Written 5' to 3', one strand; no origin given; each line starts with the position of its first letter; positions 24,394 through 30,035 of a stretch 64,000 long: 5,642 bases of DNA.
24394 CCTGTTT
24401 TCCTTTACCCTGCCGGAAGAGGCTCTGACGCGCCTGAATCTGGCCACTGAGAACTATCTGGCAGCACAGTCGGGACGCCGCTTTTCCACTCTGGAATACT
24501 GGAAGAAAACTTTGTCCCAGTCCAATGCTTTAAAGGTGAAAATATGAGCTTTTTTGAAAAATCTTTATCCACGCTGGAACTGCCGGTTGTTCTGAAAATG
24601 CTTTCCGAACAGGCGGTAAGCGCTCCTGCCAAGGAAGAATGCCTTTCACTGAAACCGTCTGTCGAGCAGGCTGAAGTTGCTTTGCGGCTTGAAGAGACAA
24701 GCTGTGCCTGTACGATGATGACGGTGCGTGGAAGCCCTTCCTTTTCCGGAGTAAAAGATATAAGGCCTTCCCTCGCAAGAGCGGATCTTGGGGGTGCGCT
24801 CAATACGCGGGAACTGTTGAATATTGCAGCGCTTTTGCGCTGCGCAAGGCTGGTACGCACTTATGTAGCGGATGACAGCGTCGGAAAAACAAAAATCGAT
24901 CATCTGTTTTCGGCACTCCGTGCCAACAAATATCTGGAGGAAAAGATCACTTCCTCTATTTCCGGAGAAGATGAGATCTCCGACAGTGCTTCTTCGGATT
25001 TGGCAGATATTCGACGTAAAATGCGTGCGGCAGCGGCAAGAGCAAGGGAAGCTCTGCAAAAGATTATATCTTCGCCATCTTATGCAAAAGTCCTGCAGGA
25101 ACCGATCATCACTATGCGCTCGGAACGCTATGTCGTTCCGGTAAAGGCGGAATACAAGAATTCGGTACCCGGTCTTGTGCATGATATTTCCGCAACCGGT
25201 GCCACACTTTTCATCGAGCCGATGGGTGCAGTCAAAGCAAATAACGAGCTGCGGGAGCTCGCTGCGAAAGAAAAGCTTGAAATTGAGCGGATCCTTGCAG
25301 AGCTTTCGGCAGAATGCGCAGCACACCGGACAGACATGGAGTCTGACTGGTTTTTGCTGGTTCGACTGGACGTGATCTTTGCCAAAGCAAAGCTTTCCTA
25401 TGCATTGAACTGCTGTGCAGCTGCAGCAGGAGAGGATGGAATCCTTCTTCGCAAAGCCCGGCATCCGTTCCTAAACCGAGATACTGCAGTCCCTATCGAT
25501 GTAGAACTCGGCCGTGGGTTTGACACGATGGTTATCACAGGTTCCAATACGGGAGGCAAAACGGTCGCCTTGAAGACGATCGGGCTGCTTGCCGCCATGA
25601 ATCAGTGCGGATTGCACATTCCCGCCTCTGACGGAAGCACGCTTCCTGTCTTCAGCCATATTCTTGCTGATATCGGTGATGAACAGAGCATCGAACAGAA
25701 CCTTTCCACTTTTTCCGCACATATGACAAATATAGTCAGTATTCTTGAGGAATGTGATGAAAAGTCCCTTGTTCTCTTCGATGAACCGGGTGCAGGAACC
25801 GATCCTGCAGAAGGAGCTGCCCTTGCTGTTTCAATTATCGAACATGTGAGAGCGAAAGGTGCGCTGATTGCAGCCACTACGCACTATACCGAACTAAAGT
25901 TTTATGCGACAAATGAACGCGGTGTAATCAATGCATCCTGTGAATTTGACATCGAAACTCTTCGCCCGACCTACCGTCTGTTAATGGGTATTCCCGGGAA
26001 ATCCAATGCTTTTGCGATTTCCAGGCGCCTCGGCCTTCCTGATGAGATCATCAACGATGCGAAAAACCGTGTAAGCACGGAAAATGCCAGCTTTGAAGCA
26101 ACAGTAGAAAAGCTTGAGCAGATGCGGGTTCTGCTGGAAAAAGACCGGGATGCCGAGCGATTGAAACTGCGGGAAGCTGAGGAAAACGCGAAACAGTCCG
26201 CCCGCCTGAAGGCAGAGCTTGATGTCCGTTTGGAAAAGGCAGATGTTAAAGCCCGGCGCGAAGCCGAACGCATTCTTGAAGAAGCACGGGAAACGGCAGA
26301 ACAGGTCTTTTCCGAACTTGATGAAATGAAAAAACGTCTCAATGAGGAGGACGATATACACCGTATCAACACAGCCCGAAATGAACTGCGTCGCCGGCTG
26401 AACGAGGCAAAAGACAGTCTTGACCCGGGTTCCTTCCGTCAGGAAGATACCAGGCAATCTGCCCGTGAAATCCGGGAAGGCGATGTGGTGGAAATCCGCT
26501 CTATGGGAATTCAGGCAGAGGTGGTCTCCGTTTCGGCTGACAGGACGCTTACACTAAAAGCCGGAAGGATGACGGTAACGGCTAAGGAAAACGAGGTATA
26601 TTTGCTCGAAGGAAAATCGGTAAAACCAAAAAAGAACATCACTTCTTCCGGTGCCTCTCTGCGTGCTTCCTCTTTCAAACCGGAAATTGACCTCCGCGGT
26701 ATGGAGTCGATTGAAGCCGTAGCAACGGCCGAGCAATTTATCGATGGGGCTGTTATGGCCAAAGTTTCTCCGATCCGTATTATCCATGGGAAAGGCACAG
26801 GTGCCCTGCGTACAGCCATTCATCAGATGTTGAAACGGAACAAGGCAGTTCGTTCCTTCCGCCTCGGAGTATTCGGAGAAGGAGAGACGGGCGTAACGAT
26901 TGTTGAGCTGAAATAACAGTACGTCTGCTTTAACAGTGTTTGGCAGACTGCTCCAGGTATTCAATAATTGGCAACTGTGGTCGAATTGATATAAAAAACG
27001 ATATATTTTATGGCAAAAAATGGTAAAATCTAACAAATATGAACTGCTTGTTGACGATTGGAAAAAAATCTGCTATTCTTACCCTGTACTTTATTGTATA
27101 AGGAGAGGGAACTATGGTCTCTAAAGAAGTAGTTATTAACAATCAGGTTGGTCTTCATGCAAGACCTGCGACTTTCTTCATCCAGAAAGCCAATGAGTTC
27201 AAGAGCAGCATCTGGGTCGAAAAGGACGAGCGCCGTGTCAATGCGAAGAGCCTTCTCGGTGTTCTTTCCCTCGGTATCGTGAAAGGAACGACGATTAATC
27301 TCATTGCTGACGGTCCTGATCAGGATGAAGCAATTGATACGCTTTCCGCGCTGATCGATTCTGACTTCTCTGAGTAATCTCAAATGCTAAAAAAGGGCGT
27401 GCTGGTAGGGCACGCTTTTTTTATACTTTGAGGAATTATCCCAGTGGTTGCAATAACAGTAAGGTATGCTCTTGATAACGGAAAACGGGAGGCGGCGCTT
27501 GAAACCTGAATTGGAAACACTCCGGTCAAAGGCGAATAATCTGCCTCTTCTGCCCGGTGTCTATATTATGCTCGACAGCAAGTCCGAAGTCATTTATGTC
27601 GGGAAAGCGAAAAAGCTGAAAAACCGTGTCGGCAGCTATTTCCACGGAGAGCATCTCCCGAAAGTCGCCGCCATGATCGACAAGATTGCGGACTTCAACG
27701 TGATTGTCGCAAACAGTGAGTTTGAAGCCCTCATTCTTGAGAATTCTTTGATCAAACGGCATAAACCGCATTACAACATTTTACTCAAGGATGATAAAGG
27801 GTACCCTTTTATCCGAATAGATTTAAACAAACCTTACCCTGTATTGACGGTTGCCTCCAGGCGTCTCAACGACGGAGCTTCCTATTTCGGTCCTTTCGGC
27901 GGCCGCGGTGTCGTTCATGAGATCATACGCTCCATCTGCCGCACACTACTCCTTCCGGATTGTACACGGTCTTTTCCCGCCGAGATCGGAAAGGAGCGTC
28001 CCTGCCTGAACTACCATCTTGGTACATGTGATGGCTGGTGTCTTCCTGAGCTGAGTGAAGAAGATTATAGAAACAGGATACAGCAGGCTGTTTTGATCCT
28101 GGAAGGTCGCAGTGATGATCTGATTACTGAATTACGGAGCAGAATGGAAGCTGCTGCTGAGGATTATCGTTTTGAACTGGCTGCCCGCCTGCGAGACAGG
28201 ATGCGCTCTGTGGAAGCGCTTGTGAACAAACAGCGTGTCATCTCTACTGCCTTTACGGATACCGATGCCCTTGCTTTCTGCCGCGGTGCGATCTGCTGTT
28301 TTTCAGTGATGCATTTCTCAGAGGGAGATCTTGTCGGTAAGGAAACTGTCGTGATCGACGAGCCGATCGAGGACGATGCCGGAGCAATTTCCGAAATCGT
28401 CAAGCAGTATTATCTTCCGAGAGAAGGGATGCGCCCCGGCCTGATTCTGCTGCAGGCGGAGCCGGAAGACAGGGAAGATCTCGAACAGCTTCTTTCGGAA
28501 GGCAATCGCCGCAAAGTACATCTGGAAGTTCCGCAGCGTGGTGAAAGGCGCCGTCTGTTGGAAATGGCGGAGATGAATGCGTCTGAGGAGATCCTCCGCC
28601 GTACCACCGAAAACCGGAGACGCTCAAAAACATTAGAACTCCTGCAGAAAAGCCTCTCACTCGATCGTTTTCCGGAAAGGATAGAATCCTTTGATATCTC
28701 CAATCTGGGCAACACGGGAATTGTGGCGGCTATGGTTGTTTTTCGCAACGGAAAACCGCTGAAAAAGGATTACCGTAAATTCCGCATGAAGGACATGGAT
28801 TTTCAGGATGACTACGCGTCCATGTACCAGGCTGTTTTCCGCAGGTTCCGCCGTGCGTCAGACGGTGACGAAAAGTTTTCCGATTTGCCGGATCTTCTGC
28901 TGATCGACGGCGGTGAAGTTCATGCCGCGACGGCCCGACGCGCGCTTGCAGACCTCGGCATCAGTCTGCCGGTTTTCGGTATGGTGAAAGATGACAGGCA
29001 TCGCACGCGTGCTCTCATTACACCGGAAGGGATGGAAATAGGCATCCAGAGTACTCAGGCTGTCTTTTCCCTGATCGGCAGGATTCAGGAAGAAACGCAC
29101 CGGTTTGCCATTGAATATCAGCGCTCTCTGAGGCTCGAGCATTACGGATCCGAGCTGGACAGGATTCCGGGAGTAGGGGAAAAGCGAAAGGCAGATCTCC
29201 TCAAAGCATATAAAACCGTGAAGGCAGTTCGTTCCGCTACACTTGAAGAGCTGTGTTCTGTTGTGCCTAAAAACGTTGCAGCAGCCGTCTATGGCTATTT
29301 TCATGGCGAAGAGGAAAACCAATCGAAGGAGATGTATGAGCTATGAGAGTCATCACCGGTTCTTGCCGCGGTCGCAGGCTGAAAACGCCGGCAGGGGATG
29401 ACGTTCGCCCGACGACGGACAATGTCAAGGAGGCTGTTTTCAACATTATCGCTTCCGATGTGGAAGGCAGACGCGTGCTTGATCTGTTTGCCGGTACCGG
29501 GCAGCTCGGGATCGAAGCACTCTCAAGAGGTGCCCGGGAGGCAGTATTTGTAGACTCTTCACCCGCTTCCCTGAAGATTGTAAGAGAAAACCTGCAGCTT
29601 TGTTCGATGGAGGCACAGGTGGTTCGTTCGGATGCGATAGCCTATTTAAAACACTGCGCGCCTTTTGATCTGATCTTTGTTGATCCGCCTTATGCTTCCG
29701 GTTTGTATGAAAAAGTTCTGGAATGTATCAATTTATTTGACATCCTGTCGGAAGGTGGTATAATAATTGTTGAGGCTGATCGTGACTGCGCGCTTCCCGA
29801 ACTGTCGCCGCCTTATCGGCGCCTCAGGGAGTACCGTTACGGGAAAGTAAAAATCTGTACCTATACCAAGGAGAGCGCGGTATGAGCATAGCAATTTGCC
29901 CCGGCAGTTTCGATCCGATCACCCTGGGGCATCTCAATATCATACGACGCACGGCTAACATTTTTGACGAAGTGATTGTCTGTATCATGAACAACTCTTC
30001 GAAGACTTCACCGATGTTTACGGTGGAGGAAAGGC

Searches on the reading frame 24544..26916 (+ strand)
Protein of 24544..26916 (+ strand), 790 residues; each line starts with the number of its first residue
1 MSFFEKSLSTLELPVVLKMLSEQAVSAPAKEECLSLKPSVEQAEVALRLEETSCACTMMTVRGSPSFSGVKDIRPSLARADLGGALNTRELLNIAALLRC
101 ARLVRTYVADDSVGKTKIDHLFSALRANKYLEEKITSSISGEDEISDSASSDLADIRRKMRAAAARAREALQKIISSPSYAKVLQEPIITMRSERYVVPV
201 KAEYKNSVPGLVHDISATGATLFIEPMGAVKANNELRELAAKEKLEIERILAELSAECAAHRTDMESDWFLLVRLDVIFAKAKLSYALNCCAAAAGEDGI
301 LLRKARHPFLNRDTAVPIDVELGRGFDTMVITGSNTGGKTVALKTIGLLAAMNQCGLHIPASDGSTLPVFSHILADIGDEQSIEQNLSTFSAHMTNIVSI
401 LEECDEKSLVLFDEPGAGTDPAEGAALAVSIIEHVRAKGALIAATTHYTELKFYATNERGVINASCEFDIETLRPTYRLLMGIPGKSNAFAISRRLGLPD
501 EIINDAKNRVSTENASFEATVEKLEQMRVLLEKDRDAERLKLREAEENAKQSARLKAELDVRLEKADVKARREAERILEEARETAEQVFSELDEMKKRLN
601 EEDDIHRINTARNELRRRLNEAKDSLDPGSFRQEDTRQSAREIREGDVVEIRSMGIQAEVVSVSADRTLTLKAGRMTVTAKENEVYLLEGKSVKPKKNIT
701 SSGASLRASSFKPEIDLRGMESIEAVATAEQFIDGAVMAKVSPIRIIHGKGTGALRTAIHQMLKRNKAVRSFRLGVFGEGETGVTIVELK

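Call 48: search_protein_families(library=pfam, max_evalue=0.00001, proteins=[window:24544-26916:+])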
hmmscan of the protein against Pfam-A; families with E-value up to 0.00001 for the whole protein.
window:24544-26916:+ (790 aa): 2 families
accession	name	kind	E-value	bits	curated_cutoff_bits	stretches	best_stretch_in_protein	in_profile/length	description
PF00488.27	MutS_V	-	4.5e-32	112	30.2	1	329-510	1-184/188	MutS domain V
PF01713.27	Smr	-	2.6e-24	85.6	25.7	1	715-790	1-77/77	Smr domain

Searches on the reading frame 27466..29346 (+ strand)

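Call 48: search_protein_families(library=pfam, max_evalue=0.00001, proteins=[window:27466-29346:+])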
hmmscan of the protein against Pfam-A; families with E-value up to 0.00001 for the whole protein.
window:27466-29346:+ (626 aa): 5 families
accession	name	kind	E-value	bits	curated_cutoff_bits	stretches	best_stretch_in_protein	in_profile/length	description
PF08459.17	UvrC_RNaseH_dom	-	1.8e-48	164.8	22.3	1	394-549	1-159/159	UvrC RNAse H endonuclease domain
PF22920.2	UvrC_RNaseH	-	1.7e-24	86.4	24.3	1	273-376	10-113/116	UvrC Ribonuclease H-like domain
PF01541.30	GIY-YIG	-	2.9e-09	37.5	22.6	1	31-104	3-78/78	GIY-YIG catalytic domain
PF02151.25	UVR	-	1.3e-07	31.5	21.5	1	218-251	2-35/36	UvrB/uvrC motif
PF12826.13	HHH_2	-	5.6e-06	26.9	27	0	567-618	8-61/64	Helix-hairpin-helix motif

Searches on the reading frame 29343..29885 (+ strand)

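Call 48: search_protein_families(library=pfam, max_evalue=0.00001, proteins=[window:29343-29885:+])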
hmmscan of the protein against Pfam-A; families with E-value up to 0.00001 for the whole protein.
window:29343-29885:+ (180 aa): 6 families
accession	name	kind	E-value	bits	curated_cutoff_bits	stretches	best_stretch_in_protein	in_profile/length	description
PF03602.21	Cons_hypoth95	-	3.4e-53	180.5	24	1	1-174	1-181/182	Conserved hypothetical protein 95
PF05175.20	MTS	-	8.5e-11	42.2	23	1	36-124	27-115/170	Methyltransferase small domain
PF13847.12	Methyltransf_31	-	8.1e-08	32.5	27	1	41-145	3-111/145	Methyltransferase domain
PF13649.12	Methyltransf_25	-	2.7e-07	31.6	27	1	45-113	1-70/97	Methyltransferase domain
PF10672.15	Methyltrans_SAM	-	7.6e-07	29.1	27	1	38-141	120-234/286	S-adenosylmethionine-dependent methyltransferase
PF02475.24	TRM5-TYW2_MTfase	-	1.2e-06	29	28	1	36-114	31-111/164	TRM5/TYW2 methyltransferase domain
